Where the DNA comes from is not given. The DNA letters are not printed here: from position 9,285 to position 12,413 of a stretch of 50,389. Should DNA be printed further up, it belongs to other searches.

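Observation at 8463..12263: Two-gene cassette: TPR/acidic-tail protein + 942-aa inactivated Zn-ribbon methylase-like / PD-(D/E)xK-like protein, driven by a near-consensus promoter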

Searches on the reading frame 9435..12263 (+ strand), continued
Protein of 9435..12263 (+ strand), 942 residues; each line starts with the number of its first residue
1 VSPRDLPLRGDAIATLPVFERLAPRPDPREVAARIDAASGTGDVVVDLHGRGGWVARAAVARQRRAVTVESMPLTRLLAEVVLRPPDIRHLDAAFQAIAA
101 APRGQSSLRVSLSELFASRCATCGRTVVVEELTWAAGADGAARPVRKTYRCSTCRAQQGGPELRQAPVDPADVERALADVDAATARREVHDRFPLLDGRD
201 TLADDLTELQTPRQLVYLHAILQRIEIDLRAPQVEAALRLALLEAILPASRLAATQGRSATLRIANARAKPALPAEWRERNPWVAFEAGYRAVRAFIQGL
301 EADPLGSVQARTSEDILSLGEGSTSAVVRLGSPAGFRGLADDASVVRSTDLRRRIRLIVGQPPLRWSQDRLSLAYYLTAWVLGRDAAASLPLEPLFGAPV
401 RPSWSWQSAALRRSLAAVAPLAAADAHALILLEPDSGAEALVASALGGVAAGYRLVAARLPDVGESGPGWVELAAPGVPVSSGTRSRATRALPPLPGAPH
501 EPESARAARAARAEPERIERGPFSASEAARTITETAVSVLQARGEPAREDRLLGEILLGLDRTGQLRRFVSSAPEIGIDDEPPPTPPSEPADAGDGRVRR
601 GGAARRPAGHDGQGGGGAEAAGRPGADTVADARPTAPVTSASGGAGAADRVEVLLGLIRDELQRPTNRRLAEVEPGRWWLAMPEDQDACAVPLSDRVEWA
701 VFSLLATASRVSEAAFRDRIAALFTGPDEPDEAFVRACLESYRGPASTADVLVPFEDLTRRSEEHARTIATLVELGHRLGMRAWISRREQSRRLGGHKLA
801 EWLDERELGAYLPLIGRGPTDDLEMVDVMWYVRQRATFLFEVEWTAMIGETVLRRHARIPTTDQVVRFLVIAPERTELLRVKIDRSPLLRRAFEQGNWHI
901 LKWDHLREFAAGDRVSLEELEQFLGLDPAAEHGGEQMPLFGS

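Call 62: search_protein_families(library=padloc, proteins=[P0433, P0416, P0396, P0390, P0254, P0020], max_evalue=0.1)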
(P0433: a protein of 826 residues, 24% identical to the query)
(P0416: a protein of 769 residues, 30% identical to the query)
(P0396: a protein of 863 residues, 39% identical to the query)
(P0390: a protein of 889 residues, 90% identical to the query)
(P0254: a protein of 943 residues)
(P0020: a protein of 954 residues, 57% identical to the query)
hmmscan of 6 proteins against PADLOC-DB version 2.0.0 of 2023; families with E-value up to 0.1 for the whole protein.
P0433 (826 aa): 77 families (the best 25 are shown)
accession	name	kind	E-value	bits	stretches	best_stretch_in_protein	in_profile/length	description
PDLC02541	PglX|PglXI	-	5.6e-38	128.6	1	142-445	336-604/919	PglXI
PDLC03367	MTase_II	-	2.3e-35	120.1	1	2-462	17-475/633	Type II methyltransferase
PDLC03319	MTase_II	-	1.2e-32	111.5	1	5-431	2-390/503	Type II methyltransferase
PDLC03312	MTase_II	-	2.3e-27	93.2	2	185-444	410-641/1344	Type II methyltransferase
PDLC03346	MTase_II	-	1.2e-23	80.8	1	327-447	605-720/1068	Type II methyltransferase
PDLC03371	MTase_II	-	2.3e-18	64.7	2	11-65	195-249/260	Type II methyltransferase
PDLC03322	MTase_II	-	5.5e-18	63.1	2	4-89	39-127/446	Type II methyltransferase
PDLC03265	MTase_II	-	1.2e-16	59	2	291-363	6-74/333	Type II methyltransferase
PDLC03353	MTase_II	-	6.4e-16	56.7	2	17-68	199-250/260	Type II methyltransferase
PDLC03299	MTase_II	-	5.5e-15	53.6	2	307-353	11-57/296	Type II methyltransferase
PDLC03239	MTase_II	-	7.7e-15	52.5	2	5-85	69-151/442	Type II methyltransferase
PDLC03387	MTase_II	-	9.3e-14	49.2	2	15-58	222-265/289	Type II methyltransferase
PDLC03228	MTase_II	-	3.7e-13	47.8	2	15-58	152-195/227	Type II methyltransferase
PDLC03738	oMTase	-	7.6e-13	45.9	2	312-346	22-55/376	orphan methyltransferase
PDLC03216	MTase_II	-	1.3e-12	45.4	2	313-344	14-45/364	Type II methyltransferase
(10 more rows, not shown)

P0416 (769 aa): 37 families (the best 25 are shown)
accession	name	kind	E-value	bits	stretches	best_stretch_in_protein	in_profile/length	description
PDLC03312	MTase_II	-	3.2e-08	29.7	1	25-139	800-907/1344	Type II methyltransferase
PDLC03353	MTase_II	-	6.5e-08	30.4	1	18-68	187-237/260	Type II methyltransferase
PDLC03299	MTase_II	-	5.6e-06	24.1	1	26-70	202-246/296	Type II methyltransferase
PDLC03300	MTase_II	-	6.2e-06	23.5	1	30-71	225-266/302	Type II methyltransferase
PDLC03371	MTase_II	-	1.3e-05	22.9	1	20-70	191-241/260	Type II methyltransferase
PDLC03387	MTase_II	-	2.1e-05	21.8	1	24-71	218-265/289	Type II methyltransferase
PDLC03325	MTase_II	-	4.8e-05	20.3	1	27-96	79-148/426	Type II methyltransferase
PDLC03228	MTase_II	-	9.4e-05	20.3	1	31-72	155-196/227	Type II methyltransferase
PDLC03636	MTase_III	-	0.00014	18.8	1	23-68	347-392/575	Type III methyltransferase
PDLC03714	oMTase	-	0.00015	19.3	1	20-67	196-243/279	orphan methyltransferase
PDLC03309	MTase_II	-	0.00067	16.7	1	27-68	289-330/353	Type II methyltransferase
PDLC03249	MTase_II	-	0.00068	16.6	1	35-102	134-201/541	Type II methyltransferase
PDLC03354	MTase_II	-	0.00073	16.6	1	33-70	334-371/425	Type II methyltransferase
PDLC03265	MTase_II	-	0.00082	16.9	1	31-70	278-317/333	Type II methyltransferase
PDLC03380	MTase_II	-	0.0012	16.1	1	25-83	42-100/393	Type II methyltransferase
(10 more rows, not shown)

P0396 (863 aa): 42 families (the best 25 are shown)
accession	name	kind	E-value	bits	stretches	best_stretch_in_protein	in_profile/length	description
PDLC03325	MTase_II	-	4.8e-12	43.3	2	31-94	83-146/426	Type II methyltransferase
PDLC03367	MTase_II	-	5.7e-11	39.5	1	19-86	21-88/633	Type II methyltransferase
PDLC03312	MTase_II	-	6e-10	35.5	1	20-109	795-882/1344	Type II methyltransferase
PDLC02541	PglX|PglXI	-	3.5e-09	33.3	1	19-58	120-159/919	PglXI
PDLC03353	MTase_II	-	1.5e-08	32.5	1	19-67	188-236/260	Type II methyltransferase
PDLC03228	MTase_II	-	7.2e-07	27.3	1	27-86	151-210/227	Type II methyltransferase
PDLC03364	MTase_II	-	1.6e-06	25.3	1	38-101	57-120/380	Type II methyltransferase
PDLC03265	MTase_II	-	2e-06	25.4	1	25-71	272-318/333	Type II methyltransferase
PDLC03387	MTase_II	-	2e-06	25.2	1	24-71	218-265/289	Type II methyltransferase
PDLC04134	mad2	-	2.4e-06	24.7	1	20-102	270-351/492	mads_2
PDLC03299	MTase_II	-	2.6e-06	25.1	1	25-71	201-247/296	Type II methyltransferase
PDLC03350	MTase_II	-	3.1e-06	24.8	1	22-73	236-287/312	Type II methyltransferase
PDLC03351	MTase_II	-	5.1e-06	23.9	1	31-80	138-187/348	Type II methyltransferase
PDLC03380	MTase_II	-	8.9e-06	23.1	1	18-90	35-107/393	Type II methyltransferase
PDLC03300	MTase_II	-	2e-05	21.8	1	23-80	218-277/302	Type II methyltransferase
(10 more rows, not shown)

P0390 (889 aa): 19 families
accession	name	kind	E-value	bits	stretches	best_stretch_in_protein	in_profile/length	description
PDLC03367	MTase_II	-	5.3e-15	52.8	2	17-83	18-84/633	Type II methyltransferase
PDLC03325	MTase_II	-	6.2e-09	33.1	2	31-116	82-165/426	Type II methyltransferase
PDLC03312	MTase_II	-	2.8e-06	23.3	1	25-136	799-903/1344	Type II methyltransferase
PDLC03387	MTase_II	-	3.8e-05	21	1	19-72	212-265/289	Type II methyltransferase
PDLC02541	PglX|PglXI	-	6.3e-05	19.3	1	151-273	329-460/919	PglXI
PDLC03246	MTase_II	-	0.00018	18.8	1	23-69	307-353/376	Type II methyltransferase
PDLC03353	MTase_II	-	0.00039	18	1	20-66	188-234/260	Type II methyltransferase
PDLC03319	MTase_II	-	0.00063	16.7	0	33-80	16-63/503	Type II methyltransferase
PDLC04134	mad2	-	0.00085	16.3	0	317-446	339-428/492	mads_2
PDLC03350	MTase_II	-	0.0034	14.8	1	23-72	236-285/312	Type II methyltransferase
PDLC03299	MTase_II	-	0.0036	14.8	1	26-71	201-246/296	Type II methyltransferase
PDLC03322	MTase_II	-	0.0069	13.3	1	30-102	51-126/446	Type II methyltransferase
PDLC03371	MTase_II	-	0.012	13.2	1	24-69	194-239/260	Type II methyltransferase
PDLC03283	MTase_II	-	0.012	12.9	1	25-102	214-291/352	Type II methyltransferase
PDLC03309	MTase_II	-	0.04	10.8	0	23-66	284-327/353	Type II methyltransferase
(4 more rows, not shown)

P0254 (943 aa): 9 families
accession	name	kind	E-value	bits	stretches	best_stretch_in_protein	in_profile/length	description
PDLC03312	MTase_II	-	7.2e-09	31.9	2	27-124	795-886/1344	Type II methyltransferase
PDLC04134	mad2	-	3.6e-05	20.8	1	43-88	288-333/492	mads_2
PDLC03322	MTase_II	-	0.00023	18.1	1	44-108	62-126/446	Type II methyltransferase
PDLC03353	MTase_II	-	0.00052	17.6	1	28-72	189-234/260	Type II methyltransferase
PDLC03534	REase_II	-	0.0008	16.6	1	766-878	178-296/351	Type II restriction enzyme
PDLC03228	MTase_II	-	0.0027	15.6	1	36-96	153-213/227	Type II methyltransferase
PDLC03380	MTase_II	-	0.003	14.8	1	24-98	34-108/393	Type II methyltransferase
PDLC03325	MTase_II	-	0.0051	13.6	1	44-107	89-152/426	Type II methyltransferase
PDLC03249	MTase_II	-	0.016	12.1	1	42-89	134-181/541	Type II methyltransferase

P0020 (954 aa): 5 families
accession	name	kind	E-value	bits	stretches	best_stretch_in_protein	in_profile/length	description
PDLC03325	MTase_II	-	0.00034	17.4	1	34-101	84-151/426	Type II methyltransferase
PDLC03265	MTase_II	-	0.00083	16.9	1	29-72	274-317/333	Type II methyltransferase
PDLC03312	MTase_II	-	0.028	10.1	1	27-98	800-871/1344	Type II methyltransferase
PDLC03387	MTase_II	-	0.052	10.7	1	27-74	219-266/289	Type II methyltransferase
PDLC03327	MTase_II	-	0.07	10.4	0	31-74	232-275/319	Type II methyltransferase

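Call 63: search_protein_families(library=ncbifam, proteins=[P0433, P0416, P0396, P0390, P0254, P0020], max_evalue=0.1)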
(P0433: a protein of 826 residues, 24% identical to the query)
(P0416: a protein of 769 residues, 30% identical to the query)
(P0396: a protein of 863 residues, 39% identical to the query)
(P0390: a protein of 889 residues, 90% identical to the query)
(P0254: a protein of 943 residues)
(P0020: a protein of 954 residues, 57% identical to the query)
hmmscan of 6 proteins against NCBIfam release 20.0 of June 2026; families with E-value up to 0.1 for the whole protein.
P0433 (826 aa): 12 families
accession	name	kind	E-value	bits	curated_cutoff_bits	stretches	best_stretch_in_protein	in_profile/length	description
NF050803.1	DnaMtaseCcrMCaul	equivalog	2.3e-13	49.8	830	2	313-344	6-37/350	adenine-specific DNA-methyltransferase CcrM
NF008572.0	PRK11524.1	equivalog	2.6e-13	49.7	292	2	308-353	12-57/294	adenine-specific DNA-methyltransferase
NF010253.0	PRK13699.1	subfamily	5.5e-12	45.8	244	2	12-56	149-193/226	DNA methyltransferase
NF042963.1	DUF1156_antiphage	equivalog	7.1e-11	41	1000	2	28-61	185-218/960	anti-phage-associated DUF1156 domain-containing protein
NF011528.0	PRK14968.1-2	equivalog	6e-05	22.6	171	1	29-63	41-75/205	putative methyltransferase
TIGR01177.1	TIGR01177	hypoth_equivalog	0.00032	20.1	316.55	1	27-57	183-213/330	TIGR01177 family methyltransferase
NF011529.0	PRK14968.1-3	equivalog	0.0021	17.5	162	1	26-65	34-73/198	putative methyltransferase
NF047732.1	tRNAMtaseTrm5bMeth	equivalog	0.0044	16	500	1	24-88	196-256/337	tRNA (guanine(37)-N1)-methyltransferase Trm5b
TIGR00095.1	TIGR00095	equivalog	0.0067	16.1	117.5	0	29-72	55-99/194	16S rRNA (guanine(966)-N(2))-methyltransferase RsmD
TIGR02419.1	C4_traR_proteo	subfamily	0.014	16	59.7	0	81-108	18-44/64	phage/conjugal plasmid C-4 type zinc finger protein, TraR family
NF041820.1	daptide_MTase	equivalog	0.071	12.6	175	0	23-79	33-88/243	daptide-type RiPP biosynthesis methyltransferase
TIGR03831.1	YgiT_finger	domain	0.077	13.3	20.2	0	90-106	26-42/46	YgiT-type zinc finger protein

P0416 (769 aa): 4 families
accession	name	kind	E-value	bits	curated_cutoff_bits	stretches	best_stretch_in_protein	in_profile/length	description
NF008572.0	PRK11524.1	equivalog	5.5e-05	22.4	292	1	27-70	202-245/294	adenine-specific DNA-methyltransferase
NF050803.1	DnaMtaseCcrMCaul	equivalog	0.0013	17.8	830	1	26-71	192-237/350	adenine-specific DNA-methyltransferase CcrM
NF010253.0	PRK13699.1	subfamily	0.016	14.9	244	1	32-68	156-192/226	DNA methyltransferase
NF001790.0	PRK00517.3-3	equivalog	0.038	13.4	269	1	27-119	110-205/262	50S ribosomal protein L11 methyltransferase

P0396 (863 aa): 4 families
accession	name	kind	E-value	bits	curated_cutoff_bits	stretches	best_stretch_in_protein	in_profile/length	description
NF050803.1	DnaMtaseCcrMCaul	equivalog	0.00037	19.5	830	1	25-77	191-243/350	adenine-specific DNA-methyltransferase CcrM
NF010253.0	PRK13699.1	subfamily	0.00069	19.4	244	1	26-68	150-192/226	DNA methyltransferase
NF008572.0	PRK11524.1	equivalog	0.0023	17.1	292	1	25-70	200-245/294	adenine-specific DNA-methyltransferase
TIGR01177.1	TIGR01177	hypoth_equivalog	0.023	14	316.55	1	37-70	180-213/330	TIGR01177 family methyltransferase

P0390 (889 aa): 0 families

P0254 (943 aa): 1 family
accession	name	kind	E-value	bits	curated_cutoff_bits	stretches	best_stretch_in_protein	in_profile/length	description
NF005471.0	PRK07066.1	equivalog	0.065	12.2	414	0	38-108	5-70/321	L-carnitine dehydrogenase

P0020 (954 aa): 0 families

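Call 74: search_protein_families(library=pfam, proteins=[L009:2045-3724:-, L009:3691-4968:+, L009:3400-4878:-, L009:4875-6002:-, L014:1133-2137:-, L014:2138-3577:-, L014:4853-6055:-, L064:8009-10594:-, L064:9823-10700:+, L012:4988-6199:-], max_evalue=0.001)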
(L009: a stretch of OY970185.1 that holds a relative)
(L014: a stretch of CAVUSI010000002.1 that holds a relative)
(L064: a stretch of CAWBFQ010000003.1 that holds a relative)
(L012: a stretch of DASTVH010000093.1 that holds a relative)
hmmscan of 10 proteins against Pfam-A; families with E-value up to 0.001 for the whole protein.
L009:2045-3724:- (559 aa): 1 family
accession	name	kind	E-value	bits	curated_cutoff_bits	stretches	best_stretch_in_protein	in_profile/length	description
PF13559.11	DUF4129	-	2.3e-05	24.8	24.8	1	461-530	1-69/69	Domain of unknown function (DUF4129)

L009:3691-4968:+ (425 aa): 0 families

L009:3400-4878:- (492 aa): 1 family
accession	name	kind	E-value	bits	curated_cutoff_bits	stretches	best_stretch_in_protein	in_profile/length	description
PF01882.25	DUF58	-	3.5e-11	43.2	23.4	1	249-338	2-83/216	Protein of unknown function DUF58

L009:4875-6002:- (375 aa): 5 families
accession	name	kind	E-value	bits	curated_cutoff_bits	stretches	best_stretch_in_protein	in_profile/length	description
PF07726.17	AAA_3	-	1.6e-57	193.5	27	1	85-221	1-131/131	ATPase family associated with various cellular activities (AAA)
PF17863.7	AAA_lid_2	-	3.8e-21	75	22.7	1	285-348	2-65/74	AAA lid domain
PF07728.20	AAA_5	-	6.4e-11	42.9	22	1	92-219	8-139/139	AAA domain (dynein-related subfamily)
PF00004.35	AAA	-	1.2e-07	32.7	21.2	1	92-226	7-130/131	ATPase family associated with various cellular activities (AAA)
PF20030.5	bpMoxR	-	6.5e-06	25.8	27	1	61-227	9-168/205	MoxR domain in the MoxR-vWA-beta-propeller ternary systems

L014:1133-2137:- (334 aa): 1 family
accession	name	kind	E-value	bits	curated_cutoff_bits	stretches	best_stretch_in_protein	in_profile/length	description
PF12867.12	DinB_2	-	2.1e-14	54.5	24.8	1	104-256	4-127/128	DinB superfamily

L014:2138-3577:- (479 aa): 1 family
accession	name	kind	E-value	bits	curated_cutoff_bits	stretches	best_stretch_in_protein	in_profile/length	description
PF13559.11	DUF4129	-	1.4e-11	44.7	24.8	1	397-466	1-69/69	Domain of unknown function (DUF4129)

L014:4853-6055:- (400 aa): 6 families
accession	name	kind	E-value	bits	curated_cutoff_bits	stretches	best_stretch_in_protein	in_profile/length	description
PF07726.17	AAA_3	-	4.7e-58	195.2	27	1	115-248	1-131/131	ATPase family associated with various cellular activities (AAA)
PF17863.7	AAA_lid_2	-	2.8e-21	75.5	22.7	1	313-382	3-72/74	AAA lid domain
PF07728.20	AAA_5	-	8.8e-13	48.9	22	1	122-246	8-139/139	AAA domain (dynein-related subfamily)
PF00004.35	AAA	-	9.4e-07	29.8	21.2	1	122-246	7-123/131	ATPase family associated with various cellular activities (AAA)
PF20030.5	bpMoxR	-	1.5e-05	24.6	27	1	89-252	7-166/205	MoxR domain in the MoxR-vWA-beta-propeller ternary systems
PF00493.29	MCM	-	0.00038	20.1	23.3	0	182-231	124-175/224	MCM P-loop domain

L064:8009-10594:- (861 aa): 0 families

L064:9823-10700:+ (292 aa): 0 families

L012:4988-6199:- (403 aa): 1 family
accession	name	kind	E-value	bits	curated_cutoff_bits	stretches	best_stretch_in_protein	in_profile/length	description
PF12867.12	DinB_2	-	3.7e-16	60.2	24.8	1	189-320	8-127/128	DinB superfamily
